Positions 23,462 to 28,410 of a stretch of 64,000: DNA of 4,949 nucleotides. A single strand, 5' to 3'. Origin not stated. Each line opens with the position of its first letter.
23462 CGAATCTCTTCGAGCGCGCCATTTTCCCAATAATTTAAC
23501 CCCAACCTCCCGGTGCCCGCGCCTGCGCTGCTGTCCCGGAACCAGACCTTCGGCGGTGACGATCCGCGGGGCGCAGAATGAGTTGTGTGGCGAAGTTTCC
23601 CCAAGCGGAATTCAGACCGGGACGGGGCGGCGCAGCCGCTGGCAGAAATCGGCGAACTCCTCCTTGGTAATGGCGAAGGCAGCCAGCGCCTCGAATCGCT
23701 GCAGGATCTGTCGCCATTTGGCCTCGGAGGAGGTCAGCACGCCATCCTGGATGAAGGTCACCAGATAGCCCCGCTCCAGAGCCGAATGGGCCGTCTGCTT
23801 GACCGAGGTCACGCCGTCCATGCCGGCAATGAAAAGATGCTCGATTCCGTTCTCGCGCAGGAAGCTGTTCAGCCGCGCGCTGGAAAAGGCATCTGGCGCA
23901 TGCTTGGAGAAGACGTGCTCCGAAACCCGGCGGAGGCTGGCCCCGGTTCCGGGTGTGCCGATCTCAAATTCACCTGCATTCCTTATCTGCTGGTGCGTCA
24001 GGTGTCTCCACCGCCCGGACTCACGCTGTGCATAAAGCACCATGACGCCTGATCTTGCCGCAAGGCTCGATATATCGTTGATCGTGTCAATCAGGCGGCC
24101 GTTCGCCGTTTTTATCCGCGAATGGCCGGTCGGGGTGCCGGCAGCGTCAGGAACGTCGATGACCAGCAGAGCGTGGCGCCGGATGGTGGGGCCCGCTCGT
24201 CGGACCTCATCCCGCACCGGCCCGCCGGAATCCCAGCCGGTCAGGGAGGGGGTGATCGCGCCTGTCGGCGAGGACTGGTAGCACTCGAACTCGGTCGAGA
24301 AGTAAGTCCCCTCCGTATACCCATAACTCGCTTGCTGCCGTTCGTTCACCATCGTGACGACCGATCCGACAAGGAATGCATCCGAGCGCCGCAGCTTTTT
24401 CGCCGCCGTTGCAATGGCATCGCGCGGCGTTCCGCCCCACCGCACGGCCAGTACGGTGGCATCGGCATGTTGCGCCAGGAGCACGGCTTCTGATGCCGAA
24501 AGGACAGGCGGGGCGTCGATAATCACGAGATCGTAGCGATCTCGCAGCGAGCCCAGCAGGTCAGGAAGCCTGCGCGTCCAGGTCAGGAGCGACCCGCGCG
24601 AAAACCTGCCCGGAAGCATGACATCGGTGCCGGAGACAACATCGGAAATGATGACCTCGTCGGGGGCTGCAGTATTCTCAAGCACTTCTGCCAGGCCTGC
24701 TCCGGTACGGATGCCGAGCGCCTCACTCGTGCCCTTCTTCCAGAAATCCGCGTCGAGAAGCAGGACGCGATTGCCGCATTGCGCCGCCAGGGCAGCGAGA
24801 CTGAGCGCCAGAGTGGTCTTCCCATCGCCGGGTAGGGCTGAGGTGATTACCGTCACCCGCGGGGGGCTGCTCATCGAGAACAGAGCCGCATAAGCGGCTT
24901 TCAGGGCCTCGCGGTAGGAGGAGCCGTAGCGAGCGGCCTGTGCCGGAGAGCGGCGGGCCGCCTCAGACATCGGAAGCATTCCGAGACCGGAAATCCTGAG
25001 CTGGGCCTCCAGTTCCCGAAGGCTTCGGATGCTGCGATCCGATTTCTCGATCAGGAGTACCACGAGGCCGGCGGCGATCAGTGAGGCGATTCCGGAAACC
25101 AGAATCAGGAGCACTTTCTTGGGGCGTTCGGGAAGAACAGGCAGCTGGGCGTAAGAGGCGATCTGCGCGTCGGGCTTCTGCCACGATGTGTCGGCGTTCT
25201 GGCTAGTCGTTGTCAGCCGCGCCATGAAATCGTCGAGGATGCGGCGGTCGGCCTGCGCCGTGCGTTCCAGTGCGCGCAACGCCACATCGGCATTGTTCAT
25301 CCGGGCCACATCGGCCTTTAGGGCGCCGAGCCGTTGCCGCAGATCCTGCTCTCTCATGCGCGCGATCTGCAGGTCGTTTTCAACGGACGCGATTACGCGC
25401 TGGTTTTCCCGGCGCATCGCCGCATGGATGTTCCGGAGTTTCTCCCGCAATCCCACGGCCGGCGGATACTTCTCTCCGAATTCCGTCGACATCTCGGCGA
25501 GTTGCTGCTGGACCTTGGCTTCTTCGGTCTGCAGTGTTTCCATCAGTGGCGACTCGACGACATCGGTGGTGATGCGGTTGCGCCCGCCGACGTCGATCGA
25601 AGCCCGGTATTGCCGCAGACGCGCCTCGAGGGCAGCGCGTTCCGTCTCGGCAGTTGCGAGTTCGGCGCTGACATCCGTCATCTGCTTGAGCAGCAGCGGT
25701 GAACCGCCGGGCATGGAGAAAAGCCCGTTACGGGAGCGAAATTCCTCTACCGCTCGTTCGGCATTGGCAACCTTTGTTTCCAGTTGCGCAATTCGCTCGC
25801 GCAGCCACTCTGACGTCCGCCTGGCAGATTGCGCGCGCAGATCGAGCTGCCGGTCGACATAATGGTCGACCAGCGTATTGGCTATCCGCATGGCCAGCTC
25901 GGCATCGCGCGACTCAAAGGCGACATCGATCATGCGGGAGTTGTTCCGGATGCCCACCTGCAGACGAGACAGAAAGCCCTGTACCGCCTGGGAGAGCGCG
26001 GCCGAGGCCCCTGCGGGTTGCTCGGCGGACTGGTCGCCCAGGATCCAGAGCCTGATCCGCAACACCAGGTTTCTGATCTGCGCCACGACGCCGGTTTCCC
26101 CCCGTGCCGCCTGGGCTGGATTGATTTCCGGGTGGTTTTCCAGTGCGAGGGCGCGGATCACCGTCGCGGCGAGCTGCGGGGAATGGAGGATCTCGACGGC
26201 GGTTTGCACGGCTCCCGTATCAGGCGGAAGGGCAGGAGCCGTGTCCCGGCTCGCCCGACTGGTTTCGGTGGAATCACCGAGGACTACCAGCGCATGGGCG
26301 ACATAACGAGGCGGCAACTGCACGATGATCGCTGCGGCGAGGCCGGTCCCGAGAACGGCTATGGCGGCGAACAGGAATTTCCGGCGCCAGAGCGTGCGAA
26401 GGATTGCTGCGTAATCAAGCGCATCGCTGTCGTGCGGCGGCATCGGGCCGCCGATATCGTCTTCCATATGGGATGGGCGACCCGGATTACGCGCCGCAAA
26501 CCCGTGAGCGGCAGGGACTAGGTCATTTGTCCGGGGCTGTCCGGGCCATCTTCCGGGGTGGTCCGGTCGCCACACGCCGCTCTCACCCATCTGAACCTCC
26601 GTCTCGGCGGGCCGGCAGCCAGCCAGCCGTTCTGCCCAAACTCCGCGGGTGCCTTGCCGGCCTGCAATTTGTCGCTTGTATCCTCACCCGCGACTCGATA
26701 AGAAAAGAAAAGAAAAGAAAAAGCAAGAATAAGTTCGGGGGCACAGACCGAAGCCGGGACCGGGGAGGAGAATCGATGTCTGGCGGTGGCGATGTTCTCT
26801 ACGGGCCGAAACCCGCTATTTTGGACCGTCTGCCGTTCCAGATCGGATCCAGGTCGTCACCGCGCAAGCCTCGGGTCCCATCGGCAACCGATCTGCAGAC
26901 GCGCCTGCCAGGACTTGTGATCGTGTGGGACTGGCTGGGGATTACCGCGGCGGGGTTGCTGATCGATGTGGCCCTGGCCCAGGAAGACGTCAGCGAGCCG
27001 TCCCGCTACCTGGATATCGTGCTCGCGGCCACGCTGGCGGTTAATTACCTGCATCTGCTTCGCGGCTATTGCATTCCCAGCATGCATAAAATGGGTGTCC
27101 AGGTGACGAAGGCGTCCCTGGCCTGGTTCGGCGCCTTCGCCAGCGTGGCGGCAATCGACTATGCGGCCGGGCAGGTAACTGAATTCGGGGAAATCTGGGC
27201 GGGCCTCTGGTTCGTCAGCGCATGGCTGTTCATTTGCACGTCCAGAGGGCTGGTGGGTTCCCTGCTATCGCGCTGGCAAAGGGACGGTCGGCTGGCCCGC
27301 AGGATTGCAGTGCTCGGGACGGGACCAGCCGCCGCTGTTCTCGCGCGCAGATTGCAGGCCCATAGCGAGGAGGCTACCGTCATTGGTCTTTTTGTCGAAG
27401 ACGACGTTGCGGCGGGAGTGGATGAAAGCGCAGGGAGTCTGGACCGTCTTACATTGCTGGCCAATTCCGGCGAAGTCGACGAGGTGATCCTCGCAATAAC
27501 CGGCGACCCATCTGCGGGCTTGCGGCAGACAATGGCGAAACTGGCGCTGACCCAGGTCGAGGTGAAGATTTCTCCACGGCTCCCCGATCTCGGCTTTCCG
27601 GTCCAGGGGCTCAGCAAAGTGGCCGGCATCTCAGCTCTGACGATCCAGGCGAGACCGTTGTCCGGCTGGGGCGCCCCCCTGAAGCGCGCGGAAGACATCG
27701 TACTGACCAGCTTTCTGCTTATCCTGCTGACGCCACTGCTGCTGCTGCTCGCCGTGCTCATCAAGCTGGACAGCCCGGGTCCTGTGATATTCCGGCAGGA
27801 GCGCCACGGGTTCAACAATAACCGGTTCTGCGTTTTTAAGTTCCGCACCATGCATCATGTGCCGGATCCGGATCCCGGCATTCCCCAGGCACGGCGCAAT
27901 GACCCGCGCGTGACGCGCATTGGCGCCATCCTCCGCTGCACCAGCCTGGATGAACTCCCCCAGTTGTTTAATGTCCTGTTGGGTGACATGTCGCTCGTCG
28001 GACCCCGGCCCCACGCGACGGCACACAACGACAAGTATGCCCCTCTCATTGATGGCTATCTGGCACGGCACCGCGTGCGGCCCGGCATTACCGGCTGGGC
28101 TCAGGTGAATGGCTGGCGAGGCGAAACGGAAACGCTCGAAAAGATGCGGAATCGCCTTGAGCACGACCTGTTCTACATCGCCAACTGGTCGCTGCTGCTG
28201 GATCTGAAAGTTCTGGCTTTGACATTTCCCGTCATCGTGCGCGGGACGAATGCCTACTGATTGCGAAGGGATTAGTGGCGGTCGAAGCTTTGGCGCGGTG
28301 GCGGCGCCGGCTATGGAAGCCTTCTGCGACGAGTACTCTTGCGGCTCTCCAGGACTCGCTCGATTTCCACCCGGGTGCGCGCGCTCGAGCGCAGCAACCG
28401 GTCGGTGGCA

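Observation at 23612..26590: PCP/BY-tyrosine-kinase fused to a C-terminal isochorismatase-like domain whose catalytic Cys is Ser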

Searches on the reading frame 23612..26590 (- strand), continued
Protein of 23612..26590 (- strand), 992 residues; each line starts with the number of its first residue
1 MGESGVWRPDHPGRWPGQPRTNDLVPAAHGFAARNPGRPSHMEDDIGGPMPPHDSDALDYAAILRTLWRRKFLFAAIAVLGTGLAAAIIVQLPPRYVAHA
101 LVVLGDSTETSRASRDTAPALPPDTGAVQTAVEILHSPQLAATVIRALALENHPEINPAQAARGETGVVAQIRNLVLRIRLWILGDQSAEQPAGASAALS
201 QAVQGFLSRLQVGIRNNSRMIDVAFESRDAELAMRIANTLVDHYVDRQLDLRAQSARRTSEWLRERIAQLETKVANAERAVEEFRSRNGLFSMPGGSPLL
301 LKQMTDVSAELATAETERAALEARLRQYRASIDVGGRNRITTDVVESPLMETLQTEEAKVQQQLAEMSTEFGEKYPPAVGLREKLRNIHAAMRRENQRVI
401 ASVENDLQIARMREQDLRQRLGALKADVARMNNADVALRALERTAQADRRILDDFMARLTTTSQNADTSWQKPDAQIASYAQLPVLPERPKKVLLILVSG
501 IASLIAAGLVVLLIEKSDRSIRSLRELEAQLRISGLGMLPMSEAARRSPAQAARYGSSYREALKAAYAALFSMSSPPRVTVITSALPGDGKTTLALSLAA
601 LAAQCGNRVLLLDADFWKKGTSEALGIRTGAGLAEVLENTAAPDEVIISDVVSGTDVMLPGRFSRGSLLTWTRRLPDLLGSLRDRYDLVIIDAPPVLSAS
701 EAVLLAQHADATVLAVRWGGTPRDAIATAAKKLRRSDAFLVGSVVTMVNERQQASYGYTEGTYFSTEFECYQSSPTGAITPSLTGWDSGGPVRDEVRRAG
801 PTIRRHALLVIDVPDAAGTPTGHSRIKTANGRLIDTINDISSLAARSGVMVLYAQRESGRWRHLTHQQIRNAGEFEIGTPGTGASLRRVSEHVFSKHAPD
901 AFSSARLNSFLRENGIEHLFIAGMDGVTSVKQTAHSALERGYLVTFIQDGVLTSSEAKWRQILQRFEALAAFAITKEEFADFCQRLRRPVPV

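Call 67: list_cluster_members(proteins=[P0015, P0033, P0036, P0032, P0007])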
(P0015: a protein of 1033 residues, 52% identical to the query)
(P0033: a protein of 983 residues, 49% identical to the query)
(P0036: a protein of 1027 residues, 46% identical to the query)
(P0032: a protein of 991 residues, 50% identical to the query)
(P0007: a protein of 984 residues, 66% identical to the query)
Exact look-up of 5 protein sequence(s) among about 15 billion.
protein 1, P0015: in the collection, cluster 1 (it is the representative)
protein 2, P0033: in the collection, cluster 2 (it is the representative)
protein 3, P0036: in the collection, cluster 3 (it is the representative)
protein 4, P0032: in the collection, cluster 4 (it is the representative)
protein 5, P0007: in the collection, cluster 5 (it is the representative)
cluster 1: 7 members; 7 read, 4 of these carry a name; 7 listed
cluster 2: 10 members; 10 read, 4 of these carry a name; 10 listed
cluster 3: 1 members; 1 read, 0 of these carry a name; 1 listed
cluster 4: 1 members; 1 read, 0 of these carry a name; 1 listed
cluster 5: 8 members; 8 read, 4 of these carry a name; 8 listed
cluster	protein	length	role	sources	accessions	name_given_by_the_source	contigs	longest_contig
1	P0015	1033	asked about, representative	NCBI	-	-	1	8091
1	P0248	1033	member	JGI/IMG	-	capsular exopolysaccharide synthesis family protein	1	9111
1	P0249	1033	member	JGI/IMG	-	capsular exopolysaccharide synthesis family protein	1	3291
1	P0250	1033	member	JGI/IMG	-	capsular exopolysaccharide synthesis family protein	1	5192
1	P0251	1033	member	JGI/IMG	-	succinoglycan biosynthesis transport protein ExoP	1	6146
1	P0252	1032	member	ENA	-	-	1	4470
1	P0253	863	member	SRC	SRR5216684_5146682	-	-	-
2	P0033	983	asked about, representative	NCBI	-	-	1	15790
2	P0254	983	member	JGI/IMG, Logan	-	succinoglycan biosynthesis transport protein ExoP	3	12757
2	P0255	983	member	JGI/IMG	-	succinoglycan biosynthesis transport protein ExoP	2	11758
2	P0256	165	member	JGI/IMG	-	hypothetical protein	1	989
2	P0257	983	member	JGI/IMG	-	succinoglycan biosynthesis transport protein ExoP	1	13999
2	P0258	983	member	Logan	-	-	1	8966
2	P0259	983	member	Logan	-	-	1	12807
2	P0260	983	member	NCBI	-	-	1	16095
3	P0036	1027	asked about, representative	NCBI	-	-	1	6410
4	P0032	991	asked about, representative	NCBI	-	-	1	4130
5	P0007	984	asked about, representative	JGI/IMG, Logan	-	succinoglycan biosynthesis transport protein ExoP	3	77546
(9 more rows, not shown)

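Call 74: search_dna_similar(query=window:23612-26590:-, collection=plasmids, mode=protein, max_rows=12)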
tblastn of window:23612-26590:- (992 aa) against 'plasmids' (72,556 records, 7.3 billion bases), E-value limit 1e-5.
Records with a match: 998; places in all: 1287; records where one place covers at least 80% of the query: 0.
Best place of each record, by identity: <60% 998.
By first word of the organism name: Rhizobium 139; Ralstonia 132; Sinorhizobium 85; Lactiplantibacillus 82; Phaeobacter 59; Pseudosulfitobacter 32; Azospirillum 29; Lactococcus 21; Shinella 17; Leisingera 16; and 116 more.
By predicted mobility (MOB-suite, as given by PLSDB): non-mobilizable 590; mobilizable 314; conjugative 94.
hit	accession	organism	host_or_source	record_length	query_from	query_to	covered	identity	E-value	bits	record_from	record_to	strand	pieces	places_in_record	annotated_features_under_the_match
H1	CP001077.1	Rhizobium etli CIAT 652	-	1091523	44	832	80%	29.1%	9e-59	228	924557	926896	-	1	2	pssPc: exopolysaccharide polymerization protein | hypothetical conserved protein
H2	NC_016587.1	Azospirillum lipoferum 4B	-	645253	18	763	75%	30.5%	2e-75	280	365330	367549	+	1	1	Wzz/FepE/Etk N-terminal domain-containing protein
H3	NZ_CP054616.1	Azospirillum oryzae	cell culture,soil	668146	3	758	76%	29.9%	2e-54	215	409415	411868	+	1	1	AAA family ATPase | hypothetical protein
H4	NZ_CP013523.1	Rhizobium phaseoli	Phaseolus vulgaris,Whole ...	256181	44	824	79%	28.3%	2e-56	221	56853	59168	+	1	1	polysaccharide biosynthesis tyrosine autokinase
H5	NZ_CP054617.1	Azospirillum oryzae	cell culture,soil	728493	49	763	72%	30.4%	7e-76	281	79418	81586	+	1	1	polysaccharide biosynthesis tyrosine autokinase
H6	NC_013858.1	Azospirillum sp. B510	-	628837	53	763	72%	30.3%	2e-74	276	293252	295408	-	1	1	Wzz/FepE/Etk N-terminal domain-containing protein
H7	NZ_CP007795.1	Azospirillum argentinense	Triticum aestivum L.,Root,wheat ...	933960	62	789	73%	29.5%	6e-53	210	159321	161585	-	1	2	AAA family ATPase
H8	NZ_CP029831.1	Azospirillum ramasamyi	single cell,Cow dung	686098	13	758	75%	28.7%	2e-49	199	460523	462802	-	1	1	Wzz/FepE/Etk N-terminal domain-containing protein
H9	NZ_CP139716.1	Thalassobaculum sp. OXR-137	Bacterial Culture,hydrothermal vent ...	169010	66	758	70%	30.9%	2e-73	273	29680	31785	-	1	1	polysaccharide biosynthesis tyrosine autokinase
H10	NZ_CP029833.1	Azospirillum ramasamyi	single cell,Cow dung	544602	53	764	72%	30.0%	2e-75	280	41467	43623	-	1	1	polysaccharide biosynthesis tyrosine autokinase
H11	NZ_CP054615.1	Azospirillum oryzae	cell culture,soil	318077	65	754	70%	30.9%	2e-63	243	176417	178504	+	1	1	Wzz/FepE/Etk N-terminal domain-containing protein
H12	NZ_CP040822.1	Paroceanicella profunda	Cell culture,Deep seawater from Mariana ...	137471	49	771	73%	29.4%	2e-67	255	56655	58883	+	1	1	polysaccharide biosynthesis tyrosine autokinase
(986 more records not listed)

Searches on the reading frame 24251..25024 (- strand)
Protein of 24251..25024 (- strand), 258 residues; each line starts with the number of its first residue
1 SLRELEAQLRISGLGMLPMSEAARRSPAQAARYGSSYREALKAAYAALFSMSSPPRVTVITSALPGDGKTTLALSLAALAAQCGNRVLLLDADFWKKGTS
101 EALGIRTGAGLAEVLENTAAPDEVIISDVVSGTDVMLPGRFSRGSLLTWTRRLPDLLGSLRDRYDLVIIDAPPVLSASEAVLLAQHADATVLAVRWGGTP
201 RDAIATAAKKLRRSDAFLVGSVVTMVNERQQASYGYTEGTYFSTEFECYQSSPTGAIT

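Call 43: search_solved_structures(query=window:24251-25024:-, max_evalue=0.001, show_alignments=4)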
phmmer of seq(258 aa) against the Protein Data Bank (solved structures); distinct sequences matched with E-value up to 0.001: 28.
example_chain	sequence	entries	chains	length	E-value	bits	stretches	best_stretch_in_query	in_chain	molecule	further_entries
6z0p_A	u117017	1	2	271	1.4e-26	96.6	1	39-230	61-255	BceF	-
6u1q_A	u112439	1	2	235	1.1e-24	90.4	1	48-237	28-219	VpsO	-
3cio_A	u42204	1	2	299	6.3e-21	78.2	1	38-241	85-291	Tyrosine-protein kinase etk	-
3la6_A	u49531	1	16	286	2.5e-18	69.6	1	49-242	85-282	Tyrosine-protein kinase wzc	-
4jmp_A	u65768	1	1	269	3.1e-18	69.3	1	52-239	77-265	C-terminal fragment of CapA, Protein tyrosine kinase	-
3bfv_A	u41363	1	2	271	4.2e-18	68.9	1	53-239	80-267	Membrane protein CapA1, Protein tyrosine kinase,Protein tyrosine kinase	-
9i2q_D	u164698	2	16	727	4.2e-18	68.9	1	50-245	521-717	Putative transmembrane protein Wzc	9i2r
9exo_H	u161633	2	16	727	4.9e-18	68.7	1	50-243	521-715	Putative transmembrane protein Wzc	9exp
9exq_D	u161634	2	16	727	6e-18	68.4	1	50-242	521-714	Putative transmembrane protein Wzc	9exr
7nhr_A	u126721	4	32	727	7e-18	68.2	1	50-241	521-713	Putative transmembrane protein Wzc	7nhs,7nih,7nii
9r62_I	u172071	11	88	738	1.5e-17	67.1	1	50-243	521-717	Tyrosine-protein kinase wzc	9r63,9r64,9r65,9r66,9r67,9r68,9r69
7ni2_A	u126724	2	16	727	1.6e-17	67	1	50-237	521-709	Tyrosine-protein kinase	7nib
9xgv_A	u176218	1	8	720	1.9e-17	66.8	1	50-242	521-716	Tyrosine-protein kinase wzc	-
2ved_A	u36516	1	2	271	2.9e-17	66.2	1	53-239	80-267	MEMBRANE PROTEIN CAPA1, PROTEIN TYROSINE KINASE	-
4jlv_A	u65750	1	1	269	3.3e-14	56.2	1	56-235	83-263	C-terminal fragment of Membrane protein CapA1, Putative uncharacterized protein capB1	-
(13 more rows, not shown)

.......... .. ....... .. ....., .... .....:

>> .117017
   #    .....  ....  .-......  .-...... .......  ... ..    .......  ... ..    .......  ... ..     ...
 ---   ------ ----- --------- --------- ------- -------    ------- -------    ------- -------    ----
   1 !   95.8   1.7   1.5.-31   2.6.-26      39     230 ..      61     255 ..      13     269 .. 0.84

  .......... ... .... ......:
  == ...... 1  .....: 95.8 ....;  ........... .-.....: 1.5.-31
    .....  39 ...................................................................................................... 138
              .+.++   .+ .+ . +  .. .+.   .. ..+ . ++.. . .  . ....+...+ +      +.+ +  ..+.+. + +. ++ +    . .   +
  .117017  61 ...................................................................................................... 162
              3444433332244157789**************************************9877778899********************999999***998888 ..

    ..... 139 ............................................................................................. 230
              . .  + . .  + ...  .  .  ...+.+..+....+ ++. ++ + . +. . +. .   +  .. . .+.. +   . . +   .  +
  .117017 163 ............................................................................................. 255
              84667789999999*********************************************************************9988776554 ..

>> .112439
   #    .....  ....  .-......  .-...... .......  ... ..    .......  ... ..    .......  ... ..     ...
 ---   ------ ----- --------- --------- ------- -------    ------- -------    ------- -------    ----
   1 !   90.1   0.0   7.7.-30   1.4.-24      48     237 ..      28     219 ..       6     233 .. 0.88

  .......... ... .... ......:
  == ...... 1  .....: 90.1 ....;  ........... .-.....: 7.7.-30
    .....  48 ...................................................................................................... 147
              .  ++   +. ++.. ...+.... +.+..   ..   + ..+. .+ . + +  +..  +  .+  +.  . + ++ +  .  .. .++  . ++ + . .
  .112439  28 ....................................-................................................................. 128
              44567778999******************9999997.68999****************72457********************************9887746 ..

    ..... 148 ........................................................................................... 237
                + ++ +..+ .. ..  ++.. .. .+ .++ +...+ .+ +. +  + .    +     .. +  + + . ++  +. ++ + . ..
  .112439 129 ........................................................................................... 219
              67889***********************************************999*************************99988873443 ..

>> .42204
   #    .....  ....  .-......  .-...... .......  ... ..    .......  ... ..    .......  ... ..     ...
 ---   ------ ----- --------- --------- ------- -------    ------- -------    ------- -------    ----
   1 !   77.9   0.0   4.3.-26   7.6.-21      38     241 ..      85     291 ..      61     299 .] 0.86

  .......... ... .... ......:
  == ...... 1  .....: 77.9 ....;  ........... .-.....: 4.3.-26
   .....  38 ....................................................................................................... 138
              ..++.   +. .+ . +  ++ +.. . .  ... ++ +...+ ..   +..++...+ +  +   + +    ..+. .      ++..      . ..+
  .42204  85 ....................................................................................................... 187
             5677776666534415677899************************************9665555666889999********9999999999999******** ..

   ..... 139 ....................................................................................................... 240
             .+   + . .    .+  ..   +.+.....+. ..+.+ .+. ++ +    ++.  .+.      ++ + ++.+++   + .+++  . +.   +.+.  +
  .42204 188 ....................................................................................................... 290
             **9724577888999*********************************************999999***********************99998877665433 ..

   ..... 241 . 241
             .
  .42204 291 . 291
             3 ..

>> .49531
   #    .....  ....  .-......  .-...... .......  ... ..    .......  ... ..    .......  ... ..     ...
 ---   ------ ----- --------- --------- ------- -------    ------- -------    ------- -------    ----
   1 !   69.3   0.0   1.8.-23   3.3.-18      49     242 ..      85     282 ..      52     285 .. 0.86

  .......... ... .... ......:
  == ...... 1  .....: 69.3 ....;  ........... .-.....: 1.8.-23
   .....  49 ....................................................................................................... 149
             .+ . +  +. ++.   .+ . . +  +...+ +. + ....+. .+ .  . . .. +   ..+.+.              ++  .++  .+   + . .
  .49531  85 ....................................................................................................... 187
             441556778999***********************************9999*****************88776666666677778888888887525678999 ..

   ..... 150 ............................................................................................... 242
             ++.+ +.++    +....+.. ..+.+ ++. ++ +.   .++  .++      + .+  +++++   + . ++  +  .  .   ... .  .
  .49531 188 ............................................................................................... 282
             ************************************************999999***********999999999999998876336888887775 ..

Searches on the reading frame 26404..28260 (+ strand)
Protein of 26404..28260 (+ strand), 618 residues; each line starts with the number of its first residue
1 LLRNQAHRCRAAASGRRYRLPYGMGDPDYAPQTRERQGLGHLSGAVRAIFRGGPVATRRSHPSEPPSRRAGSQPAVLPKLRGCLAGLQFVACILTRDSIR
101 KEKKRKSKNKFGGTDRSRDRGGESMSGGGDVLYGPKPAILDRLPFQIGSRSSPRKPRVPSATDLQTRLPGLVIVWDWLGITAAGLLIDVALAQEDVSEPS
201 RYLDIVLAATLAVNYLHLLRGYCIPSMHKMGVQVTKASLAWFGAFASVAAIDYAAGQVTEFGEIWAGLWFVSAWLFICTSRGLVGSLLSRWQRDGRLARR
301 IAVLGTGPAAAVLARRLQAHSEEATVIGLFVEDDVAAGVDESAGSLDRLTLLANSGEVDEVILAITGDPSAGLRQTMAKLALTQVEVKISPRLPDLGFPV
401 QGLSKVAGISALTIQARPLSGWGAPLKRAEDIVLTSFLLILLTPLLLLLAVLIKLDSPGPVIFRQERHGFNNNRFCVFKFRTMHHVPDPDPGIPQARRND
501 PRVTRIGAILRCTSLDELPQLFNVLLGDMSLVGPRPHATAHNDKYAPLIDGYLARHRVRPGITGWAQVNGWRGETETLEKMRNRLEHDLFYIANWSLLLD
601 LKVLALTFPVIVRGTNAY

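Call 17: search_protein_families(library=pfam, proteins=[window:26404-28260:+], max_evalue=0.001)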
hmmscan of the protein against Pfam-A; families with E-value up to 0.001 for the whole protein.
window:26404-28260:+ (618 aa): 2 families
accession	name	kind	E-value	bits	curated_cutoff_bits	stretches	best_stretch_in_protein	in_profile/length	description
PF02397.22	Bac_transf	-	2.1e-64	216.8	27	1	427-612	1-178/179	Bacterial sugar transferase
PF13727.12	CoA_binding_3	-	8.7e-13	49.1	25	1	222-391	6-175/175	CoA-binding domain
